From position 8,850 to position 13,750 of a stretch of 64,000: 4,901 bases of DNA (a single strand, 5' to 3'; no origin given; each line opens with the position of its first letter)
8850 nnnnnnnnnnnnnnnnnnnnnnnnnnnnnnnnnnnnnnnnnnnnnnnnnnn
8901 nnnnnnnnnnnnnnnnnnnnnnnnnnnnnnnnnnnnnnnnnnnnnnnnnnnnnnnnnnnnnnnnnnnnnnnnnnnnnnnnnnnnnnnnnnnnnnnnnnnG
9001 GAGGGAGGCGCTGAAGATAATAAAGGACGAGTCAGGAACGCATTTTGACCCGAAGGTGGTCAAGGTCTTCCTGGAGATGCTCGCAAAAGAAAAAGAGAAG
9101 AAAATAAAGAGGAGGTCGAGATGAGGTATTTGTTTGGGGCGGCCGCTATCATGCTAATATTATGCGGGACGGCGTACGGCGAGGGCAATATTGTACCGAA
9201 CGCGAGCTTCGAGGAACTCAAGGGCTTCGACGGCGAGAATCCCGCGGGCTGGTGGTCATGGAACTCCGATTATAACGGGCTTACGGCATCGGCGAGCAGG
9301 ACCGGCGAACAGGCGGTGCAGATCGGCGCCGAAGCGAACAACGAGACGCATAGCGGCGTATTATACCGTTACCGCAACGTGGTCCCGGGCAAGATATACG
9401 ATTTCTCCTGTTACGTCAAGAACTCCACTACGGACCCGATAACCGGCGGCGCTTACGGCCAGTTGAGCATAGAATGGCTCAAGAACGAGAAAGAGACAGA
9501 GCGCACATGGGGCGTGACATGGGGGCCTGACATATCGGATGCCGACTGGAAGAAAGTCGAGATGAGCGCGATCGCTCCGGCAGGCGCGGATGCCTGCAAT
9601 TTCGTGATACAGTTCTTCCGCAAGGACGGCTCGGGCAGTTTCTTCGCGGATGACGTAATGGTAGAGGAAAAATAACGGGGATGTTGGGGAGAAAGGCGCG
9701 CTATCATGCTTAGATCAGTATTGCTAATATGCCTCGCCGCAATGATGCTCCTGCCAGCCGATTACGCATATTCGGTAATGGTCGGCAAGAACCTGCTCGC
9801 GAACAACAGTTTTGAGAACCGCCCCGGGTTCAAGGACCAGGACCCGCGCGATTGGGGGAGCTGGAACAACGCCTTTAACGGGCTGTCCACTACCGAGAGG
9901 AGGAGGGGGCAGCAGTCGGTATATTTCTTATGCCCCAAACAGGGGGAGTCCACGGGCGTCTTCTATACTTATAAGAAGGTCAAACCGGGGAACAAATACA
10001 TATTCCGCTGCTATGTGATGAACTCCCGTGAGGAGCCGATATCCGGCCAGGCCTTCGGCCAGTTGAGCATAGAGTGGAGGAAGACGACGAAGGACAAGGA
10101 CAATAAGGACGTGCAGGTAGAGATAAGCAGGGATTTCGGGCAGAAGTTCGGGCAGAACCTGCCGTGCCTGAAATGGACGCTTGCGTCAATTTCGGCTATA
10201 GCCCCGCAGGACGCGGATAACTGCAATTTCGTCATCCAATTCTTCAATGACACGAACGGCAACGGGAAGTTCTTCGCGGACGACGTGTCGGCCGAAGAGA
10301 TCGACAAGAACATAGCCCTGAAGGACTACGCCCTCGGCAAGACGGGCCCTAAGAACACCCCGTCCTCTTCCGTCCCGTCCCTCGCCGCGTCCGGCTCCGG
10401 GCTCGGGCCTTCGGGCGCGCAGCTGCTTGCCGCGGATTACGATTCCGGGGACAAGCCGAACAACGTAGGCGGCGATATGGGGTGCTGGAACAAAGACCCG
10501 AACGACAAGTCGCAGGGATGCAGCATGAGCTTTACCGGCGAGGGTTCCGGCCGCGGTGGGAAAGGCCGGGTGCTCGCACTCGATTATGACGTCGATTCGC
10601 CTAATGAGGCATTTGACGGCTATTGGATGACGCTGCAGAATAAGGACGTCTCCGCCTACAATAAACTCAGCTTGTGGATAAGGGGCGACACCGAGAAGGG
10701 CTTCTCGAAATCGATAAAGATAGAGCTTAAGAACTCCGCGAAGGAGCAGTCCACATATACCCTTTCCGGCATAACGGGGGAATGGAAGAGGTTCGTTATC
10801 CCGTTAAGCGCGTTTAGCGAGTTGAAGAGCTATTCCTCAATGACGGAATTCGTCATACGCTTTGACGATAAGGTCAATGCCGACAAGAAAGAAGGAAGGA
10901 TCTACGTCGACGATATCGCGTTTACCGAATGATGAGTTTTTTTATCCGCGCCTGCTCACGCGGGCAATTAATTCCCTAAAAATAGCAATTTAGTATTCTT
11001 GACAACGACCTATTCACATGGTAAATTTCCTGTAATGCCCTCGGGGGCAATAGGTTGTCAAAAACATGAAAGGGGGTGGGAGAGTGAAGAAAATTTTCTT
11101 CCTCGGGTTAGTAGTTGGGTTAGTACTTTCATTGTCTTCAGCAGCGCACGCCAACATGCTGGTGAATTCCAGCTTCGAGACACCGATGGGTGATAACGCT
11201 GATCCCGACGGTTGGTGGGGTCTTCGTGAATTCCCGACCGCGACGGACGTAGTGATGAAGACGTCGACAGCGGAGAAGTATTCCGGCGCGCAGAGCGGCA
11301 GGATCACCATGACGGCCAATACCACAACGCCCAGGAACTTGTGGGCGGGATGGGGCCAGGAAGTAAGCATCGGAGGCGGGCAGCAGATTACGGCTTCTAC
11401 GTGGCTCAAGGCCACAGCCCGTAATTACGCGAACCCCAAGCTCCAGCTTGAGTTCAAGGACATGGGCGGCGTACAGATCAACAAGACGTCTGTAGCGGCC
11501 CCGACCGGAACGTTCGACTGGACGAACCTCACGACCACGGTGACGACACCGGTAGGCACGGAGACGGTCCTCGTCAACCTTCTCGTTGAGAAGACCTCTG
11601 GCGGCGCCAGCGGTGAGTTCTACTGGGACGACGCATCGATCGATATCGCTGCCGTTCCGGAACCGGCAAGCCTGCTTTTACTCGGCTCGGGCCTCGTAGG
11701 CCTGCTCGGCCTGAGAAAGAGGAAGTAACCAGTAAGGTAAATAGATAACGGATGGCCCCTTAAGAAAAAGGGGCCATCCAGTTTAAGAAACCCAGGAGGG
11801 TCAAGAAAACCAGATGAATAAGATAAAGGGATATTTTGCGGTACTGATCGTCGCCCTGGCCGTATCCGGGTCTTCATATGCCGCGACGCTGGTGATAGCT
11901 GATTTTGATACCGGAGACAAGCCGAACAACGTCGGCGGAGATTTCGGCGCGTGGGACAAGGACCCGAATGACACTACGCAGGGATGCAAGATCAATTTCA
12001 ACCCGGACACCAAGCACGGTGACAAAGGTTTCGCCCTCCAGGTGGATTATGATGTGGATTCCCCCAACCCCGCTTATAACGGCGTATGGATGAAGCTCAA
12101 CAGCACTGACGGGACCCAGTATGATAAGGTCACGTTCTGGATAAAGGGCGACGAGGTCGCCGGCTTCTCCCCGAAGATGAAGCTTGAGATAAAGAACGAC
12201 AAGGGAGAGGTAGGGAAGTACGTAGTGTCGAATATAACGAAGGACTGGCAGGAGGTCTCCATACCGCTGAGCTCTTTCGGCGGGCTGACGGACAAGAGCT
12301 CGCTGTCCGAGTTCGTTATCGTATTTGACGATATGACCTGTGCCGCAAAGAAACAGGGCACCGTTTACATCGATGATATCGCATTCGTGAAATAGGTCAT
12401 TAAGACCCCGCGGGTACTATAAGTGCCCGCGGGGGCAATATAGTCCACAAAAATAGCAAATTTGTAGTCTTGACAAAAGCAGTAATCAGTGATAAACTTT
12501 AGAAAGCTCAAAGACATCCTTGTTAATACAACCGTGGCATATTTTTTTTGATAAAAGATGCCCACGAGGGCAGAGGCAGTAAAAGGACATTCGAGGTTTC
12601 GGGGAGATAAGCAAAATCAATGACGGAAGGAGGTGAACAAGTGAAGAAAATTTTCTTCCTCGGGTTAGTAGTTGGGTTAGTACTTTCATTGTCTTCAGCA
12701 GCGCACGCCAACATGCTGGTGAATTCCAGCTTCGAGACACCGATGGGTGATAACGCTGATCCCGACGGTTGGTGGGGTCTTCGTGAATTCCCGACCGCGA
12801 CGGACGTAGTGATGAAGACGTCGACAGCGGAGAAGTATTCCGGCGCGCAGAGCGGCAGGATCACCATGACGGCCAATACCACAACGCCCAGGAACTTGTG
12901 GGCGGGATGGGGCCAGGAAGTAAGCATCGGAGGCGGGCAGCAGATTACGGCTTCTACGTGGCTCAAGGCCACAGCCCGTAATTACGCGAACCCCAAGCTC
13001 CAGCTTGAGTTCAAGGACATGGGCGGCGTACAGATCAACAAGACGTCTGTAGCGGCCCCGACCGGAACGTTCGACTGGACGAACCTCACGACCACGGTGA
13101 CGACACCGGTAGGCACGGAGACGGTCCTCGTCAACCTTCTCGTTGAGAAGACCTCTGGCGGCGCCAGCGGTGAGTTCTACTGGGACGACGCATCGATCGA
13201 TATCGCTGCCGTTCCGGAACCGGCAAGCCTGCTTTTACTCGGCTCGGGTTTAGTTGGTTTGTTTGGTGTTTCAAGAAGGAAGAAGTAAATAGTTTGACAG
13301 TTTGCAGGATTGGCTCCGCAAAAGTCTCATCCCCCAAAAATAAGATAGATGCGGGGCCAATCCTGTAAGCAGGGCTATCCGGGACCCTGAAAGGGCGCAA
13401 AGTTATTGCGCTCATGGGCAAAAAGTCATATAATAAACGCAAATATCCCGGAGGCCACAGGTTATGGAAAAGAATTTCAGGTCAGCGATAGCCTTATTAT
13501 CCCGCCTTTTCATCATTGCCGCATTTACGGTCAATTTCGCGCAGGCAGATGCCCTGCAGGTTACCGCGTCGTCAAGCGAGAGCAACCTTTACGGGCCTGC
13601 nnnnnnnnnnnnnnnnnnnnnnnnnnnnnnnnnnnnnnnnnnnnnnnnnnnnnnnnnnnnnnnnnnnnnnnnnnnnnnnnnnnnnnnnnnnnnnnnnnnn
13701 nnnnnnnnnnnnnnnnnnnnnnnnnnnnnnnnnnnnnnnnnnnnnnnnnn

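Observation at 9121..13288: Paralogous array of secreted beta-sandwich proteins, including PEP-CTERM exosortase substrates, translationally coupled to a c-di-GMP signalling gene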

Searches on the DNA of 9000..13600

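Call 50: search_rna_families(source=window, start=9000, end=13600, threshold=evalue, max_evalue=5)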
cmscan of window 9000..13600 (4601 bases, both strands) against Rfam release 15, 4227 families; matches with E-value up to 5: 3.
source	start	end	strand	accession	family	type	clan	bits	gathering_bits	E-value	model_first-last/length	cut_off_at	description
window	11738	11808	-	RF00519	suhB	Gene; sRNA;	CL00108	21.9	41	0.29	1-77/77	no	Makes More Granules Regulator RNA (mmgR)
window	9674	9793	-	RF00065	snoR9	Gene; snRNA; snoRNA; CD-box;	CL00132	19.3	90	0.27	1-128/128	no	Small nucleolar RNA snoR9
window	9754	9790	+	RF01535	TB10Cs5H2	Gene; snRNA; snoRNA; HACA-box;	-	17.5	40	4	1-78/78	no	Trypanosomatid snoRNA TB10Cs5H2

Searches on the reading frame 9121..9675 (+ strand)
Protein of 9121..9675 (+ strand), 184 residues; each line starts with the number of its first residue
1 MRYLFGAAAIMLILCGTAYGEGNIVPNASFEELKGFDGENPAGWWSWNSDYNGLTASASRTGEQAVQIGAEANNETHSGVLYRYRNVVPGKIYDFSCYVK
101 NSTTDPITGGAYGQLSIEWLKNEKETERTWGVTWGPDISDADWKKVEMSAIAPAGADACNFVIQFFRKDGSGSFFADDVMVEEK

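Call 3: search_protein_families(library=pfam, proteins=[window:9121-9675:+], max_evalue=1)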
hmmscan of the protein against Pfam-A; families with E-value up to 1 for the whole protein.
window:9121-9675:+ (184 aa): 2 families
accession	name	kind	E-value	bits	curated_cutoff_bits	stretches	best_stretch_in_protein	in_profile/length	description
PF02018.23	CBM_4_9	-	2.2e-08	35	25.9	1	23-164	2-130/136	Carbohydrate binding domain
PF08400.16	phage_tail_N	-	0.067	13.6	26.6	1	48-101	42-95/134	Prophage tail fibre N-terminal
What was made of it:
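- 9121..9675 (+): g1: signal peptide plus a single CBM_4_9-type beta-jelly-roll (family X). No anchor. Pfam PF02018, 35.0 bits against a cut-off of 25.9 (call 3).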

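Call 4: search_protein_families(library=ncbifam, proteins=[window:9121-9675:+], max_evalue=1)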
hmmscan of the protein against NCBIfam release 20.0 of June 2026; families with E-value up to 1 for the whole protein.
window:9121-9675:+ (184 aa): 2 families
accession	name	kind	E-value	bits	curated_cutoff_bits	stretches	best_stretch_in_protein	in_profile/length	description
NF033675.1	NTTRR-F1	subfamily_domain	0.0052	16.9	70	1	46-181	18-152/155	NTTRR-F1 domain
NF048003.1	GTA_spike_fiber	domain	0.0053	17.3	36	1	47-183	21-163/182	phage head spike fiber domain-containing protein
